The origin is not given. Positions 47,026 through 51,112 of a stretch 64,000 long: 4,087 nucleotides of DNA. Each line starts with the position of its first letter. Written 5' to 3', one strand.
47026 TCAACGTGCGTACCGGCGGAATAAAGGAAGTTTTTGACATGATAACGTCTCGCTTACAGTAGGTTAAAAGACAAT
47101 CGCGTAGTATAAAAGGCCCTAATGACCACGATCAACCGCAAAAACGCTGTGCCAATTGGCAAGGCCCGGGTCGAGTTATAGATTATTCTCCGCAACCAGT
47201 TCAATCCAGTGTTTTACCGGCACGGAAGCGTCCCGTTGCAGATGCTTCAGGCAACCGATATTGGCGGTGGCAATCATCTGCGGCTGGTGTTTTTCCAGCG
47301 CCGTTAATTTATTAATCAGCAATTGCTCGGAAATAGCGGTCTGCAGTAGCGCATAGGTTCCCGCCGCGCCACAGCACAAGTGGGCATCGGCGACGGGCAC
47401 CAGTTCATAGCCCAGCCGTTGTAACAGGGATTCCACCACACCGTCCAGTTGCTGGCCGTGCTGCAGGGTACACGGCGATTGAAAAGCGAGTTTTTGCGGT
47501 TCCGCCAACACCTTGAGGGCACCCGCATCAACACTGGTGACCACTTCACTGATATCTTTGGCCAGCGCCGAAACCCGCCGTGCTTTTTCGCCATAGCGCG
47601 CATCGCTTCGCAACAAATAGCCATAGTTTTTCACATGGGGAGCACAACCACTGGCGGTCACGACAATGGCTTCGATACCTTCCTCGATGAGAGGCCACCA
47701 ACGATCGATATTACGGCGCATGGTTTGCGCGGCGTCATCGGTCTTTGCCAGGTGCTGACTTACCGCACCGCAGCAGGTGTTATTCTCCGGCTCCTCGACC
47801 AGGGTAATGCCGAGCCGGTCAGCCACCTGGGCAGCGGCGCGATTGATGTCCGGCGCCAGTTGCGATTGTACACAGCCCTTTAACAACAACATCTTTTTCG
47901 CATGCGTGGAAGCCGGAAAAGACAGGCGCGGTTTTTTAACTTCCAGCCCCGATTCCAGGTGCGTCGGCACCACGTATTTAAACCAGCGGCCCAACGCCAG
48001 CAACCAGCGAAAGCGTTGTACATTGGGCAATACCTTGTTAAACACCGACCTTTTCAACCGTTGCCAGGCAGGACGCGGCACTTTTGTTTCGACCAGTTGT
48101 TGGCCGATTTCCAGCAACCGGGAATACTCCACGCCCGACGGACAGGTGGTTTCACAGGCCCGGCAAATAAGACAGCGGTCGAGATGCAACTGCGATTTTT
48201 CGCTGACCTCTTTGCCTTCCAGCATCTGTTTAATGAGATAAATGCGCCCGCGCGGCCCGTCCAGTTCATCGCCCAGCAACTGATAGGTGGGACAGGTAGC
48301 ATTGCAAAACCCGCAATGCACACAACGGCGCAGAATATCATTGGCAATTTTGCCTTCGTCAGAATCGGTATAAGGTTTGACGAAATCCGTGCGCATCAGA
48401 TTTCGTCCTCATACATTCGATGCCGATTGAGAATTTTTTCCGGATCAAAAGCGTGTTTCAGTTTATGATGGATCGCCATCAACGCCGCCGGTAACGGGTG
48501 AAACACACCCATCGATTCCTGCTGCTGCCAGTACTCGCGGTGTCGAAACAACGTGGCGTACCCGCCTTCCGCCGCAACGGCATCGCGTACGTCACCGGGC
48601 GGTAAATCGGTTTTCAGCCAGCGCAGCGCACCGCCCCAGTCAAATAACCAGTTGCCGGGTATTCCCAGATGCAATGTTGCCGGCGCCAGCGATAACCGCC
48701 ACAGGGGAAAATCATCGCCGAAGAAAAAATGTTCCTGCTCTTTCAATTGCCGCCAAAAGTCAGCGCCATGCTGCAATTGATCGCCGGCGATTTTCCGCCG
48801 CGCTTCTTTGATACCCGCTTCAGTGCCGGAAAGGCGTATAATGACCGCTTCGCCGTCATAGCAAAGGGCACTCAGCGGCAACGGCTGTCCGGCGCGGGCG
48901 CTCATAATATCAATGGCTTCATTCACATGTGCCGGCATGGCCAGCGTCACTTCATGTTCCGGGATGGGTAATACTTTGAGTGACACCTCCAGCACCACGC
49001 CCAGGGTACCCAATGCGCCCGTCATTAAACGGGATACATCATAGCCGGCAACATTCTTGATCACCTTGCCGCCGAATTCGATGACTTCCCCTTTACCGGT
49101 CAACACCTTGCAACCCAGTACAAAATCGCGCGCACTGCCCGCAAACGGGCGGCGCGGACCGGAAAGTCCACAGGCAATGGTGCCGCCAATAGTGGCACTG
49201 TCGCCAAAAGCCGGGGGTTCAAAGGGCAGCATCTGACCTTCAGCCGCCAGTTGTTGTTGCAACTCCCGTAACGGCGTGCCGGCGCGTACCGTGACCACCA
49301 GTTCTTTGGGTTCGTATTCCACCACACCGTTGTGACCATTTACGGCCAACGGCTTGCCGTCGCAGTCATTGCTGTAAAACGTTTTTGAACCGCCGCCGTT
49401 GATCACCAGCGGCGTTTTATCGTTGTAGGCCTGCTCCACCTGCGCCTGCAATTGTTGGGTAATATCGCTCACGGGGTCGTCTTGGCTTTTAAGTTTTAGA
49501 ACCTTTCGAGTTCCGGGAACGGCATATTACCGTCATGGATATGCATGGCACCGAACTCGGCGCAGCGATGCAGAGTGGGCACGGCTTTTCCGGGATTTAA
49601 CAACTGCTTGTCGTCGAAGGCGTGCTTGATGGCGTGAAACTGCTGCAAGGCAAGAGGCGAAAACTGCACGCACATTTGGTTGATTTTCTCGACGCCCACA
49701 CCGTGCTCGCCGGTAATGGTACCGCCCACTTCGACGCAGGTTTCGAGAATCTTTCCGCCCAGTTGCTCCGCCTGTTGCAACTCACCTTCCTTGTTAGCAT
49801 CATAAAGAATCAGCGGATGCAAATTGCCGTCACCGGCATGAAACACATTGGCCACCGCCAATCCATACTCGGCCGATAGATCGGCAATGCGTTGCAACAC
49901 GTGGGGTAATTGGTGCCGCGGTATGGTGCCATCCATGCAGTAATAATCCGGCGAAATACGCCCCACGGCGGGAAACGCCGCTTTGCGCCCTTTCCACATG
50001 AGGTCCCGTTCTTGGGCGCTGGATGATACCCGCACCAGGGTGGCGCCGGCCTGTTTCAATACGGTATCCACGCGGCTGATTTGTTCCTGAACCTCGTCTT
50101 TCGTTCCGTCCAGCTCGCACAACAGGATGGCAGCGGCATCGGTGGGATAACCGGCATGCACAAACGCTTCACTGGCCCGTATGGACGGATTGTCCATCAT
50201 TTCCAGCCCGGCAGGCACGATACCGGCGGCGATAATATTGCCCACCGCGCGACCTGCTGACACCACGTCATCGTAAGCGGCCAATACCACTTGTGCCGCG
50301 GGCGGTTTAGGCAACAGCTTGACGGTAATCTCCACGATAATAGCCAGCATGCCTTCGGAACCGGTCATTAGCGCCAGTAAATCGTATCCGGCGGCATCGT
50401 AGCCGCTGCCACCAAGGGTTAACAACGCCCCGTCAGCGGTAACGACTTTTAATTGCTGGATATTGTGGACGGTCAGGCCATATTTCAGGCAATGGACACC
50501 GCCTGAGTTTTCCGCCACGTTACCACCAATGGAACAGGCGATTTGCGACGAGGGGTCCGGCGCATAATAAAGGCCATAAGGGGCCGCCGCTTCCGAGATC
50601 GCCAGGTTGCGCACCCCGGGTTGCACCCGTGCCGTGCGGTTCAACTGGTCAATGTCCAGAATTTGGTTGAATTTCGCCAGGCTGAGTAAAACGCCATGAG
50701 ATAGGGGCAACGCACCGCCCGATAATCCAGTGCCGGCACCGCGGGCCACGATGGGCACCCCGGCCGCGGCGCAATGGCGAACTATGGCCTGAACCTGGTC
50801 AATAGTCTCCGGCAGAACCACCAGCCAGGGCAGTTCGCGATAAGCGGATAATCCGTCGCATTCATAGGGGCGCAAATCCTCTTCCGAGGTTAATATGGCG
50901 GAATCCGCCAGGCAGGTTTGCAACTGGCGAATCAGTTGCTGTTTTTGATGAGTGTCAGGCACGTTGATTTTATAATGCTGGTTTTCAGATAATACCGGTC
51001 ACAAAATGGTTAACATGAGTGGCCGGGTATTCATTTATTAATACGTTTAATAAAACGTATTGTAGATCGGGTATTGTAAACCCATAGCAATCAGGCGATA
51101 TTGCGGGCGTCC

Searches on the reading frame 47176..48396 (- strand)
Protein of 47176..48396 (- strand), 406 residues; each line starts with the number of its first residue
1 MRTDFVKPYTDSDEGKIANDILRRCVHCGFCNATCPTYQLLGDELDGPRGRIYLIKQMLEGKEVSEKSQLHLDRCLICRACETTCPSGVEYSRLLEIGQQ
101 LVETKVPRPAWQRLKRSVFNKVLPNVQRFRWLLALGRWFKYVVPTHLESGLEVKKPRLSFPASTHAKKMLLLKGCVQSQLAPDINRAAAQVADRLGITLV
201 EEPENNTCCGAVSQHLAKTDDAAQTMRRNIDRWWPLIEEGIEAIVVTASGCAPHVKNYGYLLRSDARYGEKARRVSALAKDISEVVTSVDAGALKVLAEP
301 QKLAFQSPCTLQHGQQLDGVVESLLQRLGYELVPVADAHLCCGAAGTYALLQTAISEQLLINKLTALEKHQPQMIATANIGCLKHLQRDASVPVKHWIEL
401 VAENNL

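Call 51: search_protein_families(library=pfam, proteins=[window:47176-48396:-], max_evalue=0.00001)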
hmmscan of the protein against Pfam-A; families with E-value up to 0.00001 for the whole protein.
window:47176-48396:- (406 aa): 6 families
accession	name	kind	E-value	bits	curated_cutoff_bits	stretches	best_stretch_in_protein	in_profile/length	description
PF02754.22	CCG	-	4.9e-23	81.5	20.6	2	304-386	2-84/85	Cysteine-rich domain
PF13183.11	Fer4_8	-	4.3e-12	46.8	27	1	22-89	2-68/68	4Fe-4S dicluster domain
PF12838.12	Fer4_7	-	6e-10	39.9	27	1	24-89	1-52/52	4Fe-4S dicluster domain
PF13534.11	Fer4_17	-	3.5e-09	37.5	22.2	1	24-89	1-60/61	4Fe-4S dicluster domain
PF13484.11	Fer4_16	-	3.9e-07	31.2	30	1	24-87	1-65/66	4Fe-4S double cluster binding domain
PF13237.11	Fer4_10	-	4.4e-07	30.2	25.5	1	22-86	6-53/53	4Fe-4S dicluster domain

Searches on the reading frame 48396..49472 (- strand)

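Call 51: search_protein_families(library=pfam, proteins=[window:48396-49472:-], max_evalue=0.00001)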
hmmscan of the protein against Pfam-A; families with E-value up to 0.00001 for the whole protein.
window:48396-49472:- (358 aa): 1 family
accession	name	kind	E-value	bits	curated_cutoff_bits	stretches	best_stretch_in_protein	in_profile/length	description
PF01565.28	FAD_binding_4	-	3.6e-26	92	26.4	1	5-133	10-138/139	FAD binding domain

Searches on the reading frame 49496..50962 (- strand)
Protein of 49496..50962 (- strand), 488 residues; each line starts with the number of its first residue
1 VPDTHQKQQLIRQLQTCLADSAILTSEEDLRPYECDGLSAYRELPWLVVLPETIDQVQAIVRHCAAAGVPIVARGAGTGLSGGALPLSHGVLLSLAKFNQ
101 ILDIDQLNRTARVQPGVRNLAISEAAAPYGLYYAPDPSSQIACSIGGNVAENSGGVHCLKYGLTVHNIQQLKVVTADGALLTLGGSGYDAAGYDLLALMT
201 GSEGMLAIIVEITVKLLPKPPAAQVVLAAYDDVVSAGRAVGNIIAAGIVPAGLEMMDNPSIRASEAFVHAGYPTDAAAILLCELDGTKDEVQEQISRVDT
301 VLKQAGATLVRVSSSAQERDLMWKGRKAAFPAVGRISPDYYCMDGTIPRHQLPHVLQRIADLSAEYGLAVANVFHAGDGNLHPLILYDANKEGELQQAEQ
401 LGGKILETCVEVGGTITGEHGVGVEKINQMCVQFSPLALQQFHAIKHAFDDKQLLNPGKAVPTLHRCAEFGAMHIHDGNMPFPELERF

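Call 7: search_protein_families(library=pfam, proteins=[window:49496-50962:-], max_evalue=0.01)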
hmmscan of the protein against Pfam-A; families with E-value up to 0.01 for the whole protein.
window:49496-50962:- (488 aa): 2 families
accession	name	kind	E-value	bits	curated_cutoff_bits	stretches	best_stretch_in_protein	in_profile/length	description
PF02913.24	FAD-oxidase_C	-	8.5e-66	222.6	21.2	1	219-459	1-247/248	FAD linked oxidases, C-terminal domain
PF01565.28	FAD_binding_4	-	6.9e-41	139.6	26.4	1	47-183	3-138/139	FAD binding domain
